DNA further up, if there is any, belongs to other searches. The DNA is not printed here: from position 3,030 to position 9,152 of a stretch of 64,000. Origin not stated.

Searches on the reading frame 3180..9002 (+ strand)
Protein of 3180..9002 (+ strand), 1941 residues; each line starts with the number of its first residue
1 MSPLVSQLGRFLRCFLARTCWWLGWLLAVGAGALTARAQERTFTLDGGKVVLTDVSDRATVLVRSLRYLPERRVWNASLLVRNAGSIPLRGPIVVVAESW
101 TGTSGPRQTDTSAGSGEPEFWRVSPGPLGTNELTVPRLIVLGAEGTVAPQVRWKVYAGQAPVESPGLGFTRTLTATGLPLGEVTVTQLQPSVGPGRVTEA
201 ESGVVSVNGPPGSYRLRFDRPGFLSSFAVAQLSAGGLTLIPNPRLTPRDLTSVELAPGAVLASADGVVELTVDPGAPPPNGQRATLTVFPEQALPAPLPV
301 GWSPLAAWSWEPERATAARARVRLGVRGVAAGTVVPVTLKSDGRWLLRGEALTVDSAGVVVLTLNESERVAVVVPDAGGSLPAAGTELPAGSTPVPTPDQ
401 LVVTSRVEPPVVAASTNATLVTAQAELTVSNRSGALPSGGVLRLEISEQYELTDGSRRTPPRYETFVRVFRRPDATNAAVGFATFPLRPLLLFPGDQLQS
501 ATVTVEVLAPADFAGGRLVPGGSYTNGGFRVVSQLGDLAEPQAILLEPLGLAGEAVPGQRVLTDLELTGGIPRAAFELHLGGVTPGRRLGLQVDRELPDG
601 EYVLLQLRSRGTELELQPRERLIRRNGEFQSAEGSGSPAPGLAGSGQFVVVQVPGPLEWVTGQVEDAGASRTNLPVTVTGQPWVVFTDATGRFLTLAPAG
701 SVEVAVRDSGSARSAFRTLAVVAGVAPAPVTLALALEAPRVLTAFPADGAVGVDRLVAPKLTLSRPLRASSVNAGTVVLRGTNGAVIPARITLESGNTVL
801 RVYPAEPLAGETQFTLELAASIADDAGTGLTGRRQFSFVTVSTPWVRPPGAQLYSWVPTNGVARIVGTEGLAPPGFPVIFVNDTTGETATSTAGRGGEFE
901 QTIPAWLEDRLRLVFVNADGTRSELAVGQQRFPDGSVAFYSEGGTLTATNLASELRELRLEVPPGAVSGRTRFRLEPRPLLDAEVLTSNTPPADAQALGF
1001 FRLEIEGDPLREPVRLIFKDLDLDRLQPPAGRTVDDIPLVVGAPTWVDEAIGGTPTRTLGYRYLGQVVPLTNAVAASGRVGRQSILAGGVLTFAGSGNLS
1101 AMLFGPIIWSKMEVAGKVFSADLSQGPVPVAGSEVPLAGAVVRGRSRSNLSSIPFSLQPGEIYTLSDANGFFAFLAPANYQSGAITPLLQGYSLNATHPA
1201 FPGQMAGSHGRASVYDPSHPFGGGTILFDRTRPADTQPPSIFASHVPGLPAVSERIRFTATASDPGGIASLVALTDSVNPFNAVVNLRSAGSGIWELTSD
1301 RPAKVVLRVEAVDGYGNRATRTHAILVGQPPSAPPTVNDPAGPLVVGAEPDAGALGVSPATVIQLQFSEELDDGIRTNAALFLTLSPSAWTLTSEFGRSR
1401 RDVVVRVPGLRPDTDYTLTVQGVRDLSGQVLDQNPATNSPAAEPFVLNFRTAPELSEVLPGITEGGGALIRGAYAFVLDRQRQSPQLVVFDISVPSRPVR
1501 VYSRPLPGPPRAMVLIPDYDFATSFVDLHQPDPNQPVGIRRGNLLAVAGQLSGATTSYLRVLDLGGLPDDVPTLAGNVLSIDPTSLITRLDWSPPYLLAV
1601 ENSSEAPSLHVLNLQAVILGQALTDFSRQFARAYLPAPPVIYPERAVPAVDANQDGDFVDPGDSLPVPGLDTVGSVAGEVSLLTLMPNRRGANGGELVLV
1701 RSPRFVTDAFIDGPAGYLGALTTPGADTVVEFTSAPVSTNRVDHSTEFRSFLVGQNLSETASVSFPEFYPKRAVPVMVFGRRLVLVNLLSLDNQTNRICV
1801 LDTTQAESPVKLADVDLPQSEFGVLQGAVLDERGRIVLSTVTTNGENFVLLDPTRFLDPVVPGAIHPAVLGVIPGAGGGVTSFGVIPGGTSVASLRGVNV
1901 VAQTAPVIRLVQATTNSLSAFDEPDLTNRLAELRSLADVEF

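Call 9: search_protein_families(library=pfam, proteins=[window:3180-9002:+], max_evalue=1)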
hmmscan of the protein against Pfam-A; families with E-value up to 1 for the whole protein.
window:3180-9002:+ (1941 aa): 4 families
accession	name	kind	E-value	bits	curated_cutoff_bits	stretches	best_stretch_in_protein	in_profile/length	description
PF13205.12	Big_5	-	1.4e-22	80.9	23.6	2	737-840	3-105/105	Bacterial Ig-like domain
PF13620.12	CarboxypepD_reg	-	0.00027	21.7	32.3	2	660-733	2-80/82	Carboxypeptidase regulatory-like domain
PF00041.27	fn3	-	0.21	12.3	25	1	1401-1425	50-71/84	Fibronectin type III domain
PF20009.4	GEVED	-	0.22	12.8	24.4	0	940-982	15-52/78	GEVED domain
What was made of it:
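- The protein carries a signal peptide and adhesin-like Ig domains instead of PAAR or VgrG (call 9).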
